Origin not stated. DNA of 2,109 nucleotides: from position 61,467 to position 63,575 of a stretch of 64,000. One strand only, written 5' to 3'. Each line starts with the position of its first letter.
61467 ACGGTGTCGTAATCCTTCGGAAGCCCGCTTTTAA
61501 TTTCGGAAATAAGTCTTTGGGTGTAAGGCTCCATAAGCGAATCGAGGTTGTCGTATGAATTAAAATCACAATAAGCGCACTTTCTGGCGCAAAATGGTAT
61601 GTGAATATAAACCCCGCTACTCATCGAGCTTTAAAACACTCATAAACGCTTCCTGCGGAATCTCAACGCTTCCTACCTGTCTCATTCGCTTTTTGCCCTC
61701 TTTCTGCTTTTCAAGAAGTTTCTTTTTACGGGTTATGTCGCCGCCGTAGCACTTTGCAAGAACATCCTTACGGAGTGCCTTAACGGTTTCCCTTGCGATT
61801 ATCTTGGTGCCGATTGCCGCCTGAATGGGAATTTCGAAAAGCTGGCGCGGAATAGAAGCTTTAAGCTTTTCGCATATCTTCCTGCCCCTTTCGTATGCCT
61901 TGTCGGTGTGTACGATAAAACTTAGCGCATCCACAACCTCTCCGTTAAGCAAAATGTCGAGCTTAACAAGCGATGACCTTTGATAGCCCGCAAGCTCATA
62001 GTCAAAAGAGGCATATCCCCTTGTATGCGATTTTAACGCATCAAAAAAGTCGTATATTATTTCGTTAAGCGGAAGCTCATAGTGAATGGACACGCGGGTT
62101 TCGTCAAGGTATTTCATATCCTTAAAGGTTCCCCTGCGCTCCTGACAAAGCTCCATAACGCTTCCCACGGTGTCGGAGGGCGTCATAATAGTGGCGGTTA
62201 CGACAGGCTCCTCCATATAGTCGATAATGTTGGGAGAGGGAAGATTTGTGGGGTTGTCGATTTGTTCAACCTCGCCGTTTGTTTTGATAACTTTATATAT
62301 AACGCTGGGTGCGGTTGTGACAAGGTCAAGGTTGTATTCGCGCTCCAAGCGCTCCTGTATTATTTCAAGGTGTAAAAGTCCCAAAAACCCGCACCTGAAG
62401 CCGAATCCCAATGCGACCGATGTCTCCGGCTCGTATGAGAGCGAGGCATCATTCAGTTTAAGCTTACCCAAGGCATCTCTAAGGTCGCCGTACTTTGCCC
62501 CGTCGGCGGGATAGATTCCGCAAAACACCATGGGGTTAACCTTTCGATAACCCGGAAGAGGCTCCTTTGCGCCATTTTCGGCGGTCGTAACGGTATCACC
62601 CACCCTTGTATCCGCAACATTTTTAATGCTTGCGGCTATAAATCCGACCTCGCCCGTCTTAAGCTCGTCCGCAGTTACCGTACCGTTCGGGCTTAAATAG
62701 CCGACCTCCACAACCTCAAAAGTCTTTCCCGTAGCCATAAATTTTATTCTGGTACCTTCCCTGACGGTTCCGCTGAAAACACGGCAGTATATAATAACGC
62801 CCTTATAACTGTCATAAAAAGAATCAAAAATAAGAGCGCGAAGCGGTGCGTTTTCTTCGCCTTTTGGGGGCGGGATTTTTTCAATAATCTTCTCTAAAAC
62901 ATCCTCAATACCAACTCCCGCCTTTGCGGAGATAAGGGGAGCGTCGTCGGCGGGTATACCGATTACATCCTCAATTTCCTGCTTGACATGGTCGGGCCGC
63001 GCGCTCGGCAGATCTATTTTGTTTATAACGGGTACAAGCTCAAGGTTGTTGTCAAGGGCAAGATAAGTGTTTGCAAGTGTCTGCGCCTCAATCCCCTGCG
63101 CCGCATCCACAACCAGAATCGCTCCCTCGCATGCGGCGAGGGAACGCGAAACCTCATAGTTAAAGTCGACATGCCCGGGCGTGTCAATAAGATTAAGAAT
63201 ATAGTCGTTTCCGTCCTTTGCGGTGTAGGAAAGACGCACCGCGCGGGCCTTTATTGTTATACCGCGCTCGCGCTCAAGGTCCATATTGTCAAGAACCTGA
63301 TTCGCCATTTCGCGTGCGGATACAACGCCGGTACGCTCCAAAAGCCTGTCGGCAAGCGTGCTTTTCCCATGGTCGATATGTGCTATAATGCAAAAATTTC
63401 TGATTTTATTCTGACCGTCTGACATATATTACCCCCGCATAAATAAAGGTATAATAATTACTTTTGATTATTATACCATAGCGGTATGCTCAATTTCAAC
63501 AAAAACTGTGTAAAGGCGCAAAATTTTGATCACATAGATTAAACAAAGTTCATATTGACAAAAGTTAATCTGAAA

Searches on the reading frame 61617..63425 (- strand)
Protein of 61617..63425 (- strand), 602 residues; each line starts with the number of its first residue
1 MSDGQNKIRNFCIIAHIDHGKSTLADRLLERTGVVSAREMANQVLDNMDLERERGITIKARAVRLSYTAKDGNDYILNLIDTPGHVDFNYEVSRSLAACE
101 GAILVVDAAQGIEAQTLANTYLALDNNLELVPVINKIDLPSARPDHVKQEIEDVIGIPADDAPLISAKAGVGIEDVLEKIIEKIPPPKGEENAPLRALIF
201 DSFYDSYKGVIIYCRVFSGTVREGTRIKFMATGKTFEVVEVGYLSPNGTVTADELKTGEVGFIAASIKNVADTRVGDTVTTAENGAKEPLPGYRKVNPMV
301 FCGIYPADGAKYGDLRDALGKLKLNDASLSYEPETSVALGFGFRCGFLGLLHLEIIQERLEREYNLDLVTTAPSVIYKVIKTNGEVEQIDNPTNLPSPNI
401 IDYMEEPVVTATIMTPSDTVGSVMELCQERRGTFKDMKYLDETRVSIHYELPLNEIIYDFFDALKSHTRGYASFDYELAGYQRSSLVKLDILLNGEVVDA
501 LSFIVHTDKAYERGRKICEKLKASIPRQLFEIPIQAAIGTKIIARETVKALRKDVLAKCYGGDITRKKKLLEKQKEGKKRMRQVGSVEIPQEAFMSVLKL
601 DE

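Call 94: search_protein_families(library=pfam, proteins=[window:61617-63425:-], max_evalue=0.001)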
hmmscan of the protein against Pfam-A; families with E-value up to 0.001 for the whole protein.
window:61617-63425:- (602 aa): 7 families
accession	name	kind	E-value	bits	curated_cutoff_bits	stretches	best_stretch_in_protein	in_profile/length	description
PF00009.33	GTP_EFTU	-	7.8e-56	189.1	26.5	1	7-186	2-188/188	Elongation factor Tu GTP binding domain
PF06421.17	LepA_C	-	5.1e-53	178.2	29.7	1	493-599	1-107/107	GTP-binding protein LepA C-terminus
PF00679.30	EFG_C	-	3e-25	88.5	27.9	1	405-490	3-87/89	Elongation factor G C-terminus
PF03144.31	GTP_EFTU_D2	-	4.3e-11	43.5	30.3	1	209-280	1-73/73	Elongation factor Tu domain 2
PF14492.12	EFG_III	-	1.7e-05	25.2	27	1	297-370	3-73/75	Elongation Factor G, domain III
PF22042.2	EF-G_D2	-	0.0002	21.8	27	1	194-280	1-82/84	Elongation factor G domain 2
PF01926.29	MMR_HSR1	-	0.00031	21.3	21.9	0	17-136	8-113/113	50S ribosome-binding GTPase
